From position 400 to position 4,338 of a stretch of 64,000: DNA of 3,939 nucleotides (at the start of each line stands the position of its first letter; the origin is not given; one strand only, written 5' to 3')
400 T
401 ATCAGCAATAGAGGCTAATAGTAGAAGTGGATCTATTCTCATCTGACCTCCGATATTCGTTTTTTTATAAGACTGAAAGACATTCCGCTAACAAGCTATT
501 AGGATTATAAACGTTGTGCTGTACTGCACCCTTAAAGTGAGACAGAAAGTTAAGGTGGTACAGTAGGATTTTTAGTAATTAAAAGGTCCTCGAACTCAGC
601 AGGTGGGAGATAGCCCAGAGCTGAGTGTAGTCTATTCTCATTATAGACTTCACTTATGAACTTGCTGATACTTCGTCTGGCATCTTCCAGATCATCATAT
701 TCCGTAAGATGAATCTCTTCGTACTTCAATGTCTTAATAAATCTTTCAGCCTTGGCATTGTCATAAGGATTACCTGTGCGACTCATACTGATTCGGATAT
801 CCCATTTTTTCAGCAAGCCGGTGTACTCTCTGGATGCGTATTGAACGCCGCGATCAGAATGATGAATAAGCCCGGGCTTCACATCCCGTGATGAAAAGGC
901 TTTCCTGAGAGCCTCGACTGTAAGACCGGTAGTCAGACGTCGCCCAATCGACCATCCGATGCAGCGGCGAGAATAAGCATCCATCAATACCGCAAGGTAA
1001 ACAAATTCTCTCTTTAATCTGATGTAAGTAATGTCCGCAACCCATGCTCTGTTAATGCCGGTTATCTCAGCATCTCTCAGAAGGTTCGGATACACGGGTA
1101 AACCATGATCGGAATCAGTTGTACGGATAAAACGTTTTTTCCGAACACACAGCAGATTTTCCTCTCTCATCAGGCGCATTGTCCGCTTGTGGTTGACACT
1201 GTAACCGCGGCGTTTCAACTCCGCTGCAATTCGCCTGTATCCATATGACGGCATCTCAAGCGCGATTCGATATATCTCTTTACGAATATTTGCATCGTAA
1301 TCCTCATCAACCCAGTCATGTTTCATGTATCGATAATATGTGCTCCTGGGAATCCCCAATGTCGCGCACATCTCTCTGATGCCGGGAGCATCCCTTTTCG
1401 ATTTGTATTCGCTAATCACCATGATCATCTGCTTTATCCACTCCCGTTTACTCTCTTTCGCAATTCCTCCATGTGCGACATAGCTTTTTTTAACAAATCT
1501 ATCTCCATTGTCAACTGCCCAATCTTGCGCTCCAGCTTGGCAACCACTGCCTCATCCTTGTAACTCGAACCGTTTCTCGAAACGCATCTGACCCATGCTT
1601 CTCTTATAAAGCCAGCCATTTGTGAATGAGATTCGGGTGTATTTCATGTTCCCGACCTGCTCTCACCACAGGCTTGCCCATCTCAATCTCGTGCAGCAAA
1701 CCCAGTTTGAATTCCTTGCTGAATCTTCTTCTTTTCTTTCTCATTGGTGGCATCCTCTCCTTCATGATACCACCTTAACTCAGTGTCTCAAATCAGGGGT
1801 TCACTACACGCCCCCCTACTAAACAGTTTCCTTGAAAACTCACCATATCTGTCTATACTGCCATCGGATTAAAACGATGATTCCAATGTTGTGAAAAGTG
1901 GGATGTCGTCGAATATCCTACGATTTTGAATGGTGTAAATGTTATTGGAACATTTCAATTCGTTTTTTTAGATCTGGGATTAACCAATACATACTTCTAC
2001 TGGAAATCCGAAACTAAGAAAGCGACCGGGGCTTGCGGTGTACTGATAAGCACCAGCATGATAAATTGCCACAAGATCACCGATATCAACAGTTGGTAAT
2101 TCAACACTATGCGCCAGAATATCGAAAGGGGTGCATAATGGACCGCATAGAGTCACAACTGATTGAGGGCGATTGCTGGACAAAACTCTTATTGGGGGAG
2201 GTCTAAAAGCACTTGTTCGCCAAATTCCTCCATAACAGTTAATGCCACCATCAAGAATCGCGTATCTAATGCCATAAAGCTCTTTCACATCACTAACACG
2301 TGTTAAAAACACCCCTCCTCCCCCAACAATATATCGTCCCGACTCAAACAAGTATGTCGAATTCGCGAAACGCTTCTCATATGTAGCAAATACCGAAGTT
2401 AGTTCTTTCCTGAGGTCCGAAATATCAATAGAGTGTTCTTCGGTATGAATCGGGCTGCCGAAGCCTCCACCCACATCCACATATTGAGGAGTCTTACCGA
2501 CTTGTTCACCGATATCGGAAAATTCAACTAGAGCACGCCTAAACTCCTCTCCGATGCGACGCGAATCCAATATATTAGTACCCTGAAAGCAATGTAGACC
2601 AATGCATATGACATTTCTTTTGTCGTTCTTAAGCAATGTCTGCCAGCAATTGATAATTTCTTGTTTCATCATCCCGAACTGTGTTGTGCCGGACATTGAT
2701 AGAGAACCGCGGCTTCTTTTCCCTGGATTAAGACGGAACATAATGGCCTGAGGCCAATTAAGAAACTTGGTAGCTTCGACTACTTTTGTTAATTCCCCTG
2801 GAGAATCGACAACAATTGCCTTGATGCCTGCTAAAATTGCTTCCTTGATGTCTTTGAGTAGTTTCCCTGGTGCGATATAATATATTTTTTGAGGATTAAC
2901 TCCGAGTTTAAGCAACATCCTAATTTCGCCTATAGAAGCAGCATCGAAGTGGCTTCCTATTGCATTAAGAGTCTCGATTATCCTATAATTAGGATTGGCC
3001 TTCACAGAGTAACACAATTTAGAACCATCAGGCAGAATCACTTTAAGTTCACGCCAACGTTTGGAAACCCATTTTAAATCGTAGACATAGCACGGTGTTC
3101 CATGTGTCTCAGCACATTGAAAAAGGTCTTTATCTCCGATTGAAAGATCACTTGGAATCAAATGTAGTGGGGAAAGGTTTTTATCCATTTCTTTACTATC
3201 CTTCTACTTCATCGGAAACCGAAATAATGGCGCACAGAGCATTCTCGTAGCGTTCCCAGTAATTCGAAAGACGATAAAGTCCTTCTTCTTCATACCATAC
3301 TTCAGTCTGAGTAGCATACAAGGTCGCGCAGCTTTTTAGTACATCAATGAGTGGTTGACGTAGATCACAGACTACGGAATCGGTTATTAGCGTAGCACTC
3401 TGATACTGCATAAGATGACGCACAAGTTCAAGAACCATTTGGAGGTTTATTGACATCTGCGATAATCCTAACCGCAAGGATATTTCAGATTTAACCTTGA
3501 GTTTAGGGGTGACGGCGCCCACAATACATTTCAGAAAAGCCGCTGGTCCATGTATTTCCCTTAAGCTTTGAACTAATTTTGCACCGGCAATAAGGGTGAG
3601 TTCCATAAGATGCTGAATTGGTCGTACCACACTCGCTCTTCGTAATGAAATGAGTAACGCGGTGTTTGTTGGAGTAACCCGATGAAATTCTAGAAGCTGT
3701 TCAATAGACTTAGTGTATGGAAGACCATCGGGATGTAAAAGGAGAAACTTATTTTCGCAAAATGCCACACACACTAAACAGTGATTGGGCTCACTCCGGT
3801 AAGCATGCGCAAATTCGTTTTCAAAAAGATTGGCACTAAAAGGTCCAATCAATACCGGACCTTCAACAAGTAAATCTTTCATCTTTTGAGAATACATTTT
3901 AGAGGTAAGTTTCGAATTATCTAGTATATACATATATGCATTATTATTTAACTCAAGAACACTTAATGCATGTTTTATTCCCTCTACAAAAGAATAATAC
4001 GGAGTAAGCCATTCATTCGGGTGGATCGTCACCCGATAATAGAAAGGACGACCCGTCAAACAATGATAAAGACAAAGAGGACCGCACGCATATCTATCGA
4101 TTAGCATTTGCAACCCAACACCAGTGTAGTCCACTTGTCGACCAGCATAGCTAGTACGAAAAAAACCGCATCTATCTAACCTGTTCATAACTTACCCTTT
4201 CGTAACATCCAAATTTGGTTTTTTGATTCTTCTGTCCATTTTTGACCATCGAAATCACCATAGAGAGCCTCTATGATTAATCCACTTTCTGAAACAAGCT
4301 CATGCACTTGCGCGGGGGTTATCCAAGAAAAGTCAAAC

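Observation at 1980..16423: Thirteen-gene, translationally coupled, ACP-centred biosynthetic operon without NRPS/PKS megasynthases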

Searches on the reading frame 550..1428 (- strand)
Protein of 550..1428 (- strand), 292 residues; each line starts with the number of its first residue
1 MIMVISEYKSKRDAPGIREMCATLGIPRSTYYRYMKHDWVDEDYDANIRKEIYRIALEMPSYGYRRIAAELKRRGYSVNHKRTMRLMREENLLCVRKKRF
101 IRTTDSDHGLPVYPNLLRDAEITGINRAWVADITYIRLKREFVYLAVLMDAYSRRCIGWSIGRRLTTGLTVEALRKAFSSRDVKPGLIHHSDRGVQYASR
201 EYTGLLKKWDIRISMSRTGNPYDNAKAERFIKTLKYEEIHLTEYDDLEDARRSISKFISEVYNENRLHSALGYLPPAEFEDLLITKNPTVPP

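Call 4: search_protein_families(library=pfam, proteins=[window:550-1428:-])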
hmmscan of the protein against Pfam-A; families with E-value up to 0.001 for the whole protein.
window:550-1428:- (292 aa): 4 families
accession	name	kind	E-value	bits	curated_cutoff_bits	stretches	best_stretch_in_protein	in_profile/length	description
PF00665.32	rve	-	2.5e-26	92.3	32.6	1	126-221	5-102/102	Integrase core domain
PF13683.12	rve_3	-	2.2e-17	63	26.5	1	210-276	2-67/67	Integrase core domain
PF13276.12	HTH_21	-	3e-15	56.6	28.1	1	48-100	6-60/60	HTH-like domain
PF13333.12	rve_2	-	3.2e-05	24.4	22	1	228-281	1-53/56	Integrase core domain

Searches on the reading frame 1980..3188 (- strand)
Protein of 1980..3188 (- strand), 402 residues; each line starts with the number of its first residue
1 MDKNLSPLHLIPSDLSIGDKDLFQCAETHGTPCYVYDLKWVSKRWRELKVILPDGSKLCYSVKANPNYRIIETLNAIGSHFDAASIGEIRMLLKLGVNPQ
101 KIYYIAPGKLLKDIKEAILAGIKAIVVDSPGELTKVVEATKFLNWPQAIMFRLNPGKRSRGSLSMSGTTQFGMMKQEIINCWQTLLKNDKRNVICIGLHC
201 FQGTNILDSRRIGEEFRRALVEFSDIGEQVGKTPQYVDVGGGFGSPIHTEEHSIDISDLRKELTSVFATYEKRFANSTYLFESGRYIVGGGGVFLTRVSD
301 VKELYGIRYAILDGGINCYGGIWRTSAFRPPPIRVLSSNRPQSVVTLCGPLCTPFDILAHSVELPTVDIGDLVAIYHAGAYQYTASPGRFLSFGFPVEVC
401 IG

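Call 4: search_protein_families(library=pfam, proteins=[window:1980-3188:-])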
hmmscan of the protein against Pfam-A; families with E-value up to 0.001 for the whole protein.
window:1980-3188:- (402 aa): 2 families
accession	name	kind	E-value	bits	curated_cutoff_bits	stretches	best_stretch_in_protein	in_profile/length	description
PF02784.22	Orn_Arg_deC_N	-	8.9e-37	127.2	23.4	1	41-289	4-247/247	Pyridoxal-dependent decarboxylase, pyridoxal binding domain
PF00278.28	Orn_DAP_Arg_deC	-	1.6e-13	51.2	23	1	33-379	1-95/95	Pyridoxal-dependent decarboxylase, C-terminal sheet domain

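Call 6: search_protein_families(library=ncbifam, proteins=[window:1980-3188:-], max_evalue=0.01)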
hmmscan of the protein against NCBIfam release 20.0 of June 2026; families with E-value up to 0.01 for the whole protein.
window:1980-3188:- (402 aa): 7 families
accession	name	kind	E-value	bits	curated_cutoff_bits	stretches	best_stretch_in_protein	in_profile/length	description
TIGR03099.1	dCO2ase_PEP1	hypoth_equivalog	4e-77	260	478.45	1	13-400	6-397/398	pyridoxal-dependent decarboxylase, exosortase A system-associated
TIGR01048.1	lysA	equivalog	1.7e-62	211.3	297.9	1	14-386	8-381/417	diaminopimelate decarboxylase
NF006515.0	PRK08961.1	equivalog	5.3e-37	127.2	802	1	21-386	494-845/861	bifunctional aspartate kinase/diaminopimelate decarboxylase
NF041039.1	FslC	exception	4.3e-19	68.6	500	1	21-383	18-387/418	rhizoferrin biosystnesis N-citrylornithine decarboxylase FslC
NF052544.1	OrLyDeCDokD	equivalog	1.8e-17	63.1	700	1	15-302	26-323/461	ornithine/lysine decarboxylase DokD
NF003763.0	PRK05354.1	equivalog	3.3e-11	42.5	369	1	58-303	100-361/636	biosynthetic arginine decarboxylase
TIGR01273.1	speA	equivalog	2.3e-08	33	624.1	1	124-298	166-348/624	arginine decarboxylase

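Call 75: search_solved_structures(query=window:1980-3188:-, max_evalue=1e-15)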
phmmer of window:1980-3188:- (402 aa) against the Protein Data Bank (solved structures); distinct sequences matched with E-value up to 1e-15: 36.
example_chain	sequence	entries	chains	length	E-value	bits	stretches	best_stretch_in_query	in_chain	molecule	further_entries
7ru7_A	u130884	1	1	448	5.3e-47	163.9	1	15-399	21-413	L-glutamyl-[BtrI acyl-carrier protein] decarboxylase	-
2j66_A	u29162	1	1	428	1e-46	163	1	26-399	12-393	BTRK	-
2p3e_A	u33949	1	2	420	6.1e-39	137.4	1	14-386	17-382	Diaminopimelate decarboxylase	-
6knh_A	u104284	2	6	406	9.8e-33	116.9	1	26-396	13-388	Probable diaminopimelate decarboxylase protein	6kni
6knk_A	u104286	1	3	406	6.7e-32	114.2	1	26-396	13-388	Probable diaminopimelate decarboxylase protein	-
3c5q_A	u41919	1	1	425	2.3e-31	112.4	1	22-383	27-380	Diaminopimelate decarboxylase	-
2qgh_A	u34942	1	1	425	3.4e-31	111.9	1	22-383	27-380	Diaminopimelate decarboxylase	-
3n2b_A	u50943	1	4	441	6.8e-31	110.9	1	22-387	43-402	Diaminopimelate decarboxylase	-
1twi_A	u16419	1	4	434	3.3e-30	108.6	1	19-384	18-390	Diaminopimelate decarboxylase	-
1tuf_A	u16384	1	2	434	3.3e-30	108.6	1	19-384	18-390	Diaminopimelate decarboxylase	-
4xg1_A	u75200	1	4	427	1.1e-29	106.9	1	24-386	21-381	Diaminopimelate decarboxylase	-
3vab_A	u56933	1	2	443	1.4e-27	100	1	22-384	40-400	Diaminopimelate decarboxylase 1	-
2yxx_A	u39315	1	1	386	1.4e-27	100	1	24-400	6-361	Diaminopimelate decarboxylase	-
5gjm_A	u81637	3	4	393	1.3e-26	96.8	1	17-393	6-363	Lysine/ornithine decarboxylase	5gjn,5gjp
5gjo_A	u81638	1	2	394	2.6e-26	95.8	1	17-393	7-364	Lysine/ornithine decarboxylase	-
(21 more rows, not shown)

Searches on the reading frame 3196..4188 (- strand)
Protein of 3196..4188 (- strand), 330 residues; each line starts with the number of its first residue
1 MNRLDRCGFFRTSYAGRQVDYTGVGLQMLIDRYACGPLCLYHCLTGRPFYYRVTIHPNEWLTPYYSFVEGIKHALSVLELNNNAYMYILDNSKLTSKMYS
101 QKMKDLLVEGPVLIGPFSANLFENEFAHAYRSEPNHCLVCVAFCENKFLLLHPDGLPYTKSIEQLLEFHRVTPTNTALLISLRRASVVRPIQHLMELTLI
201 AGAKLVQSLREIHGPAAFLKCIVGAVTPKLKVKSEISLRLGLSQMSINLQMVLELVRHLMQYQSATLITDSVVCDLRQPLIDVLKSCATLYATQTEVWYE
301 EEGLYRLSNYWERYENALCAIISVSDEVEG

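Call 4: search_protein_families(library=pfam, proteins=[window:3196-4188:-])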
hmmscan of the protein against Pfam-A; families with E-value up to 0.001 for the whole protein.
window:3196-4188:- (330 aa): 0 families

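Call 6: search_protein_families(library=ncbifam, proteins=[window:3196-4188:-], max_evalue=0.01)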
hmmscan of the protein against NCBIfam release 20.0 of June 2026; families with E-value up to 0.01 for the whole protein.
window:3196-4188:- (330 aa): 0 families

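Call 32: search_solved_structures(query=A4, max_evalue=10)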
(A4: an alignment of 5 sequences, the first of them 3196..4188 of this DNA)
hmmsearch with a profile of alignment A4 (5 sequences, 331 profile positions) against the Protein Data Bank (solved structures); distinct sequences matched with E-value up to 10: 1.
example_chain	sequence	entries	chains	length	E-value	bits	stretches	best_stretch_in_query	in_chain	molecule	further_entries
3pp5_A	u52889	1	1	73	0.16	14.2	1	227-285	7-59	Brk1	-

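Call 56: find_homologous_proteins(query=window:3196-4188:-, max_evalue=0.001)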
Query window:3196-4188:- (330 aa): 7 proteins with E <= 0.001 among 1188 candidates.
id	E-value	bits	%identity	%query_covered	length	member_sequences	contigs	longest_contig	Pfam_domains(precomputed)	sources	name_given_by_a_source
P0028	8.2e-222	753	100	100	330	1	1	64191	-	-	-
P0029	1.0e-154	533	72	100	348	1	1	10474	-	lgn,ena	-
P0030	1.2e-145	503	78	87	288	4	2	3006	-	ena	-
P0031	1.1e-141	490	67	100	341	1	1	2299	-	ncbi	-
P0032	2.4e-133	463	65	98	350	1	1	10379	-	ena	-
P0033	7.4e-74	267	41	96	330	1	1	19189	-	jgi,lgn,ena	-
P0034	6.4e-69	251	40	95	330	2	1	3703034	-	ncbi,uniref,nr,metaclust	ncbi:protein of unknown function [Maridesulfovibrio hydrothermalis AM13 = DSM 14728]|uniref:Uncharac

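Call 80: predict_structure(alignment_id=A9)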
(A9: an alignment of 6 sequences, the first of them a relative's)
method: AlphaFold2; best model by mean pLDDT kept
length: 330 residues; sequences in the alignment: 6
mean_pLDDT: 58.6   pTM: 0.48
mean pLDDT of the five models: 58.6, 47.0, 46.0, 43.0, 38.3
residues with pLDDT >= 90: 3; 70-90: 99; 50-70: 130; < 50: 98
segments of 3 or more residues with pLDDT < 50: 1-66, 77-81, 124-133, 154-156, 183-189, 324-330
pLDDT, mean of each block of 10 residues (from residue 1): 26 24 30 32 37 33 45 50 54 73 74 68 45 59 72 59 81 61 46 61 66 73 62 59 59 66 61 82 83 75 84 87 47
secondary structure, 60 per line:
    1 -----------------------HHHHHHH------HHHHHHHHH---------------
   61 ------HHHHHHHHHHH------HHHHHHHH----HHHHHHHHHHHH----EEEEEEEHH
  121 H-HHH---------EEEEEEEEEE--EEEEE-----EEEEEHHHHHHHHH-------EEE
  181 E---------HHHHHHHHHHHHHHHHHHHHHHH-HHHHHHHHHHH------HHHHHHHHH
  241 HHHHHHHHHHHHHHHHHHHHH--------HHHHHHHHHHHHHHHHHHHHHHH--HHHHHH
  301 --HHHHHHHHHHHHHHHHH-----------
elements in order: H24-30 H37-45 H67-77 H84-91 H96-107 E112-118 E135-144 E147-151 E157-161 H162-170 E178-181 H191-213 H215-225 H232-261 H270-292 H295-300 H303-319

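Call 83: fold_search(model_id=the predicted structure, library=pdb)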
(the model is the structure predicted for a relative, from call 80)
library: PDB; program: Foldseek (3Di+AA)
matches with E <= 10: 315; with E <= 0.001: 3
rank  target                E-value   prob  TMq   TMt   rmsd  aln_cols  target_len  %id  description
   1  9qvl                  1.7e-04  1.00  0.32  0.33   9.1       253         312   12  Crystal structure of the CtaG_C11A variant from Ruminiclostridium cellulolyticum (P2(1)2(1)2(1)-small) (released 2025-10-01)
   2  7wuw_C                2.6e-04  1.00  0.29  0.29   9.2       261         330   14  Crystal structure of AziU3/U2 from Streptomyces sahachiroi (released 2022-09-07)
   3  8gs1_D                4.1e-04  1.00  0.30  0.29   9.8       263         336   15  Crystal structure of AziU2-U3 complex from Streptomyces sahachiroi NRRL2485 (released 2023-09-06)
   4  8gs1_B                1.3e-03  1.00  0.29  0.28   9.8       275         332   14  Crystal structure of AziU2-U3 complex from Streptomyces sahachiroi NRRL2485 (released 2023-09-06)
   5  7yn1_B                2.9e-03  1.00  0.32  0.31   9.2       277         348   14  Crystal structure of selenomethionine labeled CcbD (released 2023-08-02)
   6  8vp9_B                2.4e-01  0.20  0.22  0.13  22.4       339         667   13  Cryo-EM structure of the cysteine-free ABC transporter PCAT1 bound with ADP and Substrate (released 2024-10-30)
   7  2b0h_MODEL_1_A        3.5e-01  0.91  0.26  0.50   5.0       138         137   12  Solution structure of VBS3 fragment of talin (released 2006-01-17)
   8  9min_I                6.6e-01  0.85  0.26  0.55   4.5       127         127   13  Structure of a designed minibinder to NYESO1-A*02:01 (released 2025-08-06)
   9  8t8f_E                6.6e-01  0.08  0.15  0.14  21.1       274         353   12  Smc5/6 8mer (released 2023-11-15)
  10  6r6m_A                7.0e-01  0.85  0.22  0.54   5.7       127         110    9  Kusta0087/Kusta0088 Complex purified from Kuenenia stuttgartiensis (released 2019-10-02)
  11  7n87_MODEL_1_A        7.0e-01  0.21  0.17  0.31  12.8       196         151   14  Solution NMR structure of peptidase domain from Clostridium thermocellum PCAT1 (released 2021-12-29)
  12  8dt0_A                7.3e-01  0.87  0.27  0.54   5.9       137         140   14  Scaffolding protein functional sites using deep learning (released 2022-08-10)
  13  8z4n_A                7.7e-01  0.90  0.20  0.27   4.3        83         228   14  Pseudomurein Endoisopeptidase PeiR-C90A (released 2025-04-23)
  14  6xz3                  7.7e-01  0.75  0.25  0.50   5.2       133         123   12  Crystal structure of TLNRD1 4-helix bundle (released 2020-05-27)
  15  8z4h_A                8.1e-01  0.89  0.20  0.27   4.3        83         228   14  Pseudomurein Endoisopeptidase PeiR (released 2025-04-23)
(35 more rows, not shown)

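Call 95: search_protein_families(library=padloc, proteins=[window:3196-4188:-], max_evalue=0.001)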
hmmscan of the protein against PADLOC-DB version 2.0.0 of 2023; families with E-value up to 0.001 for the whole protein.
window:3196-4188:- (330 aa): 0 families
